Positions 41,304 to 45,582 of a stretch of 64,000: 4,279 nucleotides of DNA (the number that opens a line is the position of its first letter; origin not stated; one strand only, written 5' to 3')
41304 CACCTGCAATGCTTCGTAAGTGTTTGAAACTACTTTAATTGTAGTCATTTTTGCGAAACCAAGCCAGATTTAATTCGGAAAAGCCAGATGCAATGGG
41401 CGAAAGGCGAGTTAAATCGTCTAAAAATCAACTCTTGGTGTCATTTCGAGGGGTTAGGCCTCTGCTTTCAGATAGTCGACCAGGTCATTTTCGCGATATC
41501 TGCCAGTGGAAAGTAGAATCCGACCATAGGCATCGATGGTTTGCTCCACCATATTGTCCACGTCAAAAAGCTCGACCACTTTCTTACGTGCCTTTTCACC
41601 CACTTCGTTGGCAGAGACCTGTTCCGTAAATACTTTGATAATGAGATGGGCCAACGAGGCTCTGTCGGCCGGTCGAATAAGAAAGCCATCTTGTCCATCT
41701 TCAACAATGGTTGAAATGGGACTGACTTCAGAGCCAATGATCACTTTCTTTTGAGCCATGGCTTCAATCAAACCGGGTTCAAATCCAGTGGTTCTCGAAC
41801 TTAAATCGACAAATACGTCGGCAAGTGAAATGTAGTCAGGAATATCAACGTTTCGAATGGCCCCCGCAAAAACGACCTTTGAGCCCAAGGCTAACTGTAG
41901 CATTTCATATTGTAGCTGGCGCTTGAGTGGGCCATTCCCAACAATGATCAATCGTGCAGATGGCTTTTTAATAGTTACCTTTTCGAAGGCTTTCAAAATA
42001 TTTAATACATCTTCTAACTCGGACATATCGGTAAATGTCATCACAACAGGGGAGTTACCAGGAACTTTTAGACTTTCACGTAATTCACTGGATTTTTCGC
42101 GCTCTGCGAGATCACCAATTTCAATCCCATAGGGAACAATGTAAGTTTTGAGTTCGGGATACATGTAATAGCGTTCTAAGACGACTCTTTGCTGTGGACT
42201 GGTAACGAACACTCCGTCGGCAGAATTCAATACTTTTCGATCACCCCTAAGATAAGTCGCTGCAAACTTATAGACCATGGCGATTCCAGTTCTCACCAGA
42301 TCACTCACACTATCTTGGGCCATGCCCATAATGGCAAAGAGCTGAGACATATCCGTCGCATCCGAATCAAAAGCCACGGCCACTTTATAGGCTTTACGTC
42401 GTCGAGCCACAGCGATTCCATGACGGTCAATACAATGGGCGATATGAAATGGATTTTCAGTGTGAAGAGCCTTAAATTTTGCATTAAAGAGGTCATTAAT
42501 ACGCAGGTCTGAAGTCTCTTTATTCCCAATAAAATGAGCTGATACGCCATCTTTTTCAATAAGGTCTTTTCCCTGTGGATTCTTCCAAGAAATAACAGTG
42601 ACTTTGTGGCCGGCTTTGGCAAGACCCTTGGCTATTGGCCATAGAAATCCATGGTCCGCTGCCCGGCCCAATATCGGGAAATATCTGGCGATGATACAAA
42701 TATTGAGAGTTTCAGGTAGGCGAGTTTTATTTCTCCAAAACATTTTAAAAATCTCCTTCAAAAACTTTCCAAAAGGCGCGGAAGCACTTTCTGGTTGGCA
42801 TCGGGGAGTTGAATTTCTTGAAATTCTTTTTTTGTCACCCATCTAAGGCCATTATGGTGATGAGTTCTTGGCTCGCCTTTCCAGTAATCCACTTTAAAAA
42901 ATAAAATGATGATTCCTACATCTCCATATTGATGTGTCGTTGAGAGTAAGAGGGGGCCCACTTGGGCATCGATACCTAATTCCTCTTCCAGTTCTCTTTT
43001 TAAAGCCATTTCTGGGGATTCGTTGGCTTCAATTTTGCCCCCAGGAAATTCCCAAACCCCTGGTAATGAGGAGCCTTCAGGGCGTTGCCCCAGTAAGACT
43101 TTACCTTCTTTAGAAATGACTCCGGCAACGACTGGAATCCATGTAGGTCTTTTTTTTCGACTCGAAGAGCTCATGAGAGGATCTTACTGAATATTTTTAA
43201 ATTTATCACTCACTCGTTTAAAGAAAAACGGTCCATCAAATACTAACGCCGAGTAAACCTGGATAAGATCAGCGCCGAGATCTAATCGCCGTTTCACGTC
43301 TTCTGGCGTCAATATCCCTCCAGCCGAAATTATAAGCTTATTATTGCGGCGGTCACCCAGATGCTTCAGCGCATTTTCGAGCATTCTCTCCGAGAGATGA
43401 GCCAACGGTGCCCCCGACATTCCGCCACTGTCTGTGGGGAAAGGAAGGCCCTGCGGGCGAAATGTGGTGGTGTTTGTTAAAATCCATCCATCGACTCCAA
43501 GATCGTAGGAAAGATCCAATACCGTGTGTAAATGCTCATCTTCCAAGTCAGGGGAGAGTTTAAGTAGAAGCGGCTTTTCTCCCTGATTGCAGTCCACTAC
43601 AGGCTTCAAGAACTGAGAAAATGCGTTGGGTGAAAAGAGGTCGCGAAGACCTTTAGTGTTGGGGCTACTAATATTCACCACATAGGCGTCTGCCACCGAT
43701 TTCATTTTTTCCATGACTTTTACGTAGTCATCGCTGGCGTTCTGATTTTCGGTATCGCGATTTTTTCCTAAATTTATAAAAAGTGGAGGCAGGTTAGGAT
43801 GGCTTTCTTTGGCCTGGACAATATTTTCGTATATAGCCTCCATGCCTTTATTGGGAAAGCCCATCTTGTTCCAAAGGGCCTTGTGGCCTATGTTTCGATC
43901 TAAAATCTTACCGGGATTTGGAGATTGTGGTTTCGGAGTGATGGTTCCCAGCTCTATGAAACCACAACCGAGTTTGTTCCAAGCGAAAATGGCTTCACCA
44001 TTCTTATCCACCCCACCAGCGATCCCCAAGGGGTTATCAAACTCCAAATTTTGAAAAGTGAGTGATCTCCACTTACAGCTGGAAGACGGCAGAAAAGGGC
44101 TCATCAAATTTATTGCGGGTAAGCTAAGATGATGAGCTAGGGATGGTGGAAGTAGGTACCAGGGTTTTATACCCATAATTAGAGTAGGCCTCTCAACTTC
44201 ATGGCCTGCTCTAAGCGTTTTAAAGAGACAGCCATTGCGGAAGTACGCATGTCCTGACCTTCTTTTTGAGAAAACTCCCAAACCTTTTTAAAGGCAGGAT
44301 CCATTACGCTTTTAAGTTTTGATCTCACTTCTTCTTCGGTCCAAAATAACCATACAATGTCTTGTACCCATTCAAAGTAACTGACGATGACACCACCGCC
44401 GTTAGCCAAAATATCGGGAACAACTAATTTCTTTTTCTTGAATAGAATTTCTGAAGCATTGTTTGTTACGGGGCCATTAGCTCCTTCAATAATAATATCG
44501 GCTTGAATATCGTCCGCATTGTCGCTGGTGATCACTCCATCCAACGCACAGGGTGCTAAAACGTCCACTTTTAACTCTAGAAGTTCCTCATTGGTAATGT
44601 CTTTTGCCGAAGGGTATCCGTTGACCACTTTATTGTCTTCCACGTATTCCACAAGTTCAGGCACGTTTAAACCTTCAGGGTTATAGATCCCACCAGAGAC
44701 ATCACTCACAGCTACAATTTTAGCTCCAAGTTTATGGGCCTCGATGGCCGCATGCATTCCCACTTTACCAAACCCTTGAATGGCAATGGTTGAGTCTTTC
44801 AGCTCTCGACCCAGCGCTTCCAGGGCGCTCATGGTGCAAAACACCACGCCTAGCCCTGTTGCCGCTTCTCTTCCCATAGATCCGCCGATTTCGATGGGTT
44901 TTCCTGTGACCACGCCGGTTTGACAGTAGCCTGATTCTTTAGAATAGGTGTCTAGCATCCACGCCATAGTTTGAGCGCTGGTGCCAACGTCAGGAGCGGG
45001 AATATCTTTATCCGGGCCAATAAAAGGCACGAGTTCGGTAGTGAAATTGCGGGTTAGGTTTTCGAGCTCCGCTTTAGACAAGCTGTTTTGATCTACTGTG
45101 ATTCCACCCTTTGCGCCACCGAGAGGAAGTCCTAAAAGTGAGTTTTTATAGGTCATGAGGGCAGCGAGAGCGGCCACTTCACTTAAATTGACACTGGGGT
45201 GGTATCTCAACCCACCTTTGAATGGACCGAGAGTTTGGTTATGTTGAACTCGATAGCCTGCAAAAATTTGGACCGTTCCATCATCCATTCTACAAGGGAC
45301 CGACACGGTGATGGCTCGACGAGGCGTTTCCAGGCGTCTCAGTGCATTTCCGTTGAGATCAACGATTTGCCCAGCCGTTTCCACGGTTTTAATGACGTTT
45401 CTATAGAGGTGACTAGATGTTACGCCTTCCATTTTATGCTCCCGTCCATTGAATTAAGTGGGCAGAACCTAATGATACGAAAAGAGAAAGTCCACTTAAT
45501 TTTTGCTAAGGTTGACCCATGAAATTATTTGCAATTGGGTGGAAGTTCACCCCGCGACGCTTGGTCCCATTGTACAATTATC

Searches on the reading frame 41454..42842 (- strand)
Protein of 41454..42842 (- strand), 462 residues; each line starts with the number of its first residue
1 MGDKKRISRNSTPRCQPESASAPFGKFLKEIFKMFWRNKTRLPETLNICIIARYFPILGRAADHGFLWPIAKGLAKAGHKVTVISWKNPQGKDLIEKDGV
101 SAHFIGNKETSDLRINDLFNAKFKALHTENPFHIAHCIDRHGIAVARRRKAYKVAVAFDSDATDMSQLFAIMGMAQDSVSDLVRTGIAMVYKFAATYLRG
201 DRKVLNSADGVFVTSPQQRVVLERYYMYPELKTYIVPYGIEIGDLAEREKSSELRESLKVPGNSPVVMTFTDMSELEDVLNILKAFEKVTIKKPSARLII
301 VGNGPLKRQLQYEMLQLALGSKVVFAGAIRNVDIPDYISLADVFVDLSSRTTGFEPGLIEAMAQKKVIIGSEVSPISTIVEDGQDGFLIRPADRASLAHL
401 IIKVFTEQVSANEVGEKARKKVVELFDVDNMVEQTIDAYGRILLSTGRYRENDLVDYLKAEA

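Call 56: find_encoding_contigs(protein=window:41454-42842:-, flank=10000, max_places=1)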
Protein window:41454-42842:- (462 aa): no gene with exactly this product is on record in the collection.

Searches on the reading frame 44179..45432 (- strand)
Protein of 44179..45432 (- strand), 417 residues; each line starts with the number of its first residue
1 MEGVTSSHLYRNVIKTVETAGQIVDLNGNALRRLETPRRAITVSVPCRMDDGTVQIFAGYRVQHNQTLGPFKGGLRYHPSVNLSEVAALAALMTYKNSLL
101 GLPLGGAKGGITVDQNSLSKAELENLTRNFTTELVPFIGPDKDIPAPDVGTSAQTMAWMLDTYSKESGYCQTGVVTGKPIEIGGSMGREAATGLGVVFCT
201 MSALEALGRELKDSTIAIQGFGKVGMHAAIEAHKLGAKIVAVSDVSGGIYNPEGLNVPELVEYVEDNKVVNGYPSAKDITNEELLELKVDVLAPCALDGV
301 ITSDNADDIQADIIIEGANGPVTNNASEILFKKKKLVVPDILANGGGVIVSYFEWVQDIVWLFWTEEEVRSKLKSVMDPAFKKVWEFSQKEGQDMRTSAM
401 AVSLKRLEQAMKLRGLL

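Call 57: find_encoding_contigs(protein=window:44179-45432:-, flank=10000, max_places=1)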
Protein window:44179-45432:- (417 aa): 16 contigs read that carry it; 1 place shown.
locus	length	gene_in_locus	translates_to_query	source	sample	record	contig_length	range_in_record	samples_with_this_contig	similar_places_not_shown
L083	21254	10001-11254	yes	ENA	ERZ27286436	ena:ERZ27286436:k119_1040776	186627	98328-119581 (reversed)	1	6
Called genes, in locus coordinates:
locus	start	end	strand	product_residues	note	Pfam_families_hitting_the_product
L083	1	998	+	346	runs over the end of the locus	PF10023:Aminopep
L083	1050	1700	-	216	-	PF07638:Sigma70_ECF (faint), PF04542:Sigma70_r2, PF04545:Sigma70_r4 (weak), PF08281:Sigma70_r4_2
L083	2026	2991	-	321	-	PF16697:Yop-YscD_cpl, PF00498:FHA, PF00990:GGDEF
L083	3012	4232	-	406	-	PF00342:PGI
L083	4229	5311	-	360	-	PF00149:Metallophos (faint)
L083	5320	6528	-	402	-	-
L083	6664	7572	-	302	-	PF00294:PfkB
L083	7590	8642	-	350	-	PF21016:RlmN_N, PF04055:Radical_SAM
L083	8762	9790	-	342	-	PF00294:PfkB, PF08543:Phos_pyr_kin (weak)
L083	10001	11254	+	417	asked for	PF02812:ELFV_dehydrog_N, PF00208:ELFV_dehydrog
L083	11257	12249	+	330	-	PF01180:DHO_dh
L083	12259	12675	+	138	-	PF00293:NUDIX, PF14815:NUDIX_4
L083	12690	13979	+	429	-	PF13439:Glyco_transf_4 (weak), PF13579:Glyco_trans_4_4, PF00534:Glycos_transf_1, PF13692:Glyco_trans_1_4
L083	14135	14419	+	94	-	PF00216:Bac_DNA_binding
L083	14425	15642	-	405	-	PF00152:tRNA-synt_2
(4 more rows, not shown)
